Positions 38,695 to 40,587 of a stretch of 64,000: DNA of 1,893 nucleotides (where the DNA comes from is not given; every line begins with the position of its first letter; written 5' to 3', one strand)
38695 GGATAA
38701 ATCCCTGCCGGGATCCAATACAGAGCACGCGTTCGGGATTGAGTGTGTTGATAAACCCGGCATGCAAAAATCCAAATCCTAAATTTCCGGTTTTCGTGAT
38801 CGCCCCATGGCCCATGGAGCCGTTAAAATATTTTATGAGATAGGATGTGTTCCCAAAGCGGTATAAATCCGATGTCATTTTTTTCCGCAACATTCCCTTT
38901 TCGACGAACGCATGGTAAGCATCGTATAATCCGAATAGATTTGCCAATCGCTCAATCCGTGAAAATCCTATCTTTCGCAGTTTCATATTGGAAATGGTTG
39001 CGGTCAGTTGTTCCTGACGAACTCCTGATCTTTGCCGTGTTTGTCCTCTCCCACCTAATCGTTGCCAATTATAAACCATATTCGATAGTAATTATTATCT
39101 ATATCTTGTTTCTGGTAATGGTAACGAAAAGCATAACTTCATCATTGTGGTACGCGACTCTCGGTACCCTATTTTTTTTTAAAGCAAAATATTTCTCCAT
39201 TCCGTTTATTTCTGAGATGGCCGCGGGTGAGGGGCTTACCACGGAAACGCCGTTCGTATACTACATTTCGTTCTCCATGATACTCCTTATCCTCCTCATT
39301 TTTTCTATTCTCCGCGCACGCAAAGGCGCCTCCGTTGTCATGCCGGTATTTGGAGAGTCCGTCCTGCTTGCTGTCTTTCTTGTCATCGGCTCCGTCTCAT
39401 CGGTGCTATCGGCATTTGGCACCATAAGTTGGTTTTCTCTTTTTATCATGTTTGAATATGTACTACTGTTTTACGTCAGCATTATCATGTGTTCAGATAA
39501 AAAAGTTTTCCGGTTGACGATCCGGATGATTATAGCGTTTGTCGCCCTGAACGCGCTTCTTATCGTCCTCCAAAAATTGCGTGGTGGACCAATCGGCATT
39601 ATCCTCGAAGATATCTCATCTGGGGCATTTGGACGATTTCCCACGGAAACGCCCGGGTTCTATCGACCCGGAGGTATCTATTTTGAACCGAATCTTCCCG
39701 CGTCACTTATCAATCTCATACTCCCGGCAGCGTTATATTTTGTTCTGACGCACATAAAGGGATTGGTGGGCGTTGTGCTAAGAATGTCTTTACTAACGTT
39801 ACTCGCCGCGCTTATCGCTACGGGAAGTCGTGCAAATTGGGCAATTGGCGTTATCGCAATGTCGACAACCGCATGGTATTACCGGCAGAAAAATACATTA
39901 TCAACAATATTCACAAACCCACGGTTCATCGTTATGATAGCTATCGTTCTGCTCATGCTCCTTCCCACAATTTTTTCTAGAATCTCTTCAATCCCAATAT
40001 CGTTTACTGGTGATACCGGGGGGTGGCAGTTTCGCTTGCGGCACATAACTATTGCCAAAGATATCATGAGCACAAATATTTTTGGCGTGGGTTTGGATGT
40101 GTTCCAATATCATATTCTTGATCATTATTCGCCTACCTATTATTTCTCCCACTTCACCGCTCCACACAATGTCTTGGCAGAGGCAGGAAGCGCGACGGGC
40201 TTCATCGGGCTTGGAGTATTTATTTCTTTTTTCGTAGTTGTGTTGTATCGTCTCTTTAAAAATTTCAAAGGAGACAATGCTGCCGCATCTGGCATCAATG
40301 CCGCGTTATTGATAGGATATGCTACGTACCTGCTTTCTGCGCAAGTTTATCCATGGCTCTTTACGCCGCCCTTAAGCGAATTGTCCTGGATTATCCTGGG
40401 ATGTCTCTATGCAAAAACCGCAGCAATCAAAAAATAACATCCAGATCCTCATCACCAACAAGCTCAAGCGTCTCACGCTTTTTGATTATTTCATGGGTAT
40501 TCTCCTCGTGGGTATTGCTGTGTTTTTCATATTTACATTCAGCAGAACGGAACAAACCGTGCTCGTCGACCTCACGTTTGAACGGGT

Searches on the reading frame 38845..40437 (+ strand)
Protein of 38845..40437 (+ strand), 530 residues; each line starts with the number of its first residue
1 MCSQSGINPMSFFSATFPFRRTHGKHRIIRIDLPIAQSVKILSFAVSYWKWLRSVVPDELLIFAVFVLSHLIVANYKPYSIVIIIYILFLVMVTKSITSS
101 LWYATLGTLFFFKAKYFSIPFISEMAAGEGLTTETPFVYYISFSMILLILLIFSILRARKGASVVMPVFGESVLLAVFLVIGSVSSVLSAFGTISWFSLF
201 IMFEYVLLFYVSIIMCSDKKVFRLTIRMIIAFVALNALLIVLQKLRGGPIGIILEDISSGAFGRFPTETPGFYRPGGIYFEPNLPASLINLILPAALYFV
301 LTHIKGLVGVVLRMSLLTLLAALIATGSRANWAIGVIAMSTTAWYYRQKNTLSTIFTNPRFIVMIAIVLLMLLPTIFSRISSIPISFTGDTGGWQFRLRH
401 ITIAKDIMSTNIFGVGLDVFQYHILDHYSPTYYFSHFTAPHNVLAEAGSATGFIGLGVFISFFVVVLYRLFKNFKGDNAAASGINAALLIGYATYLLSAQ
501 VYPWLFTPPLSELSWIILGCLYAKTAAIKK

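Call 85: search_protein_families(library=pfam, proteins=[window:38845-40437:+], max_evalue=0.00001)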
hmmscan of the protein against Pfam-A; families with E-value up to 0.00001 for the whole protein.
window:38845-40437:+ (530 aa): 1 family
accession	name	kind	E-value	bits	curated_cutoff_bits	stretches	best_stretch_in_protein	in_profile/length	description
PF04932.20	Wzy_C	-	2.3e-11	44.2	31.7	1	315-460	2-149/149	O-Antigen ligase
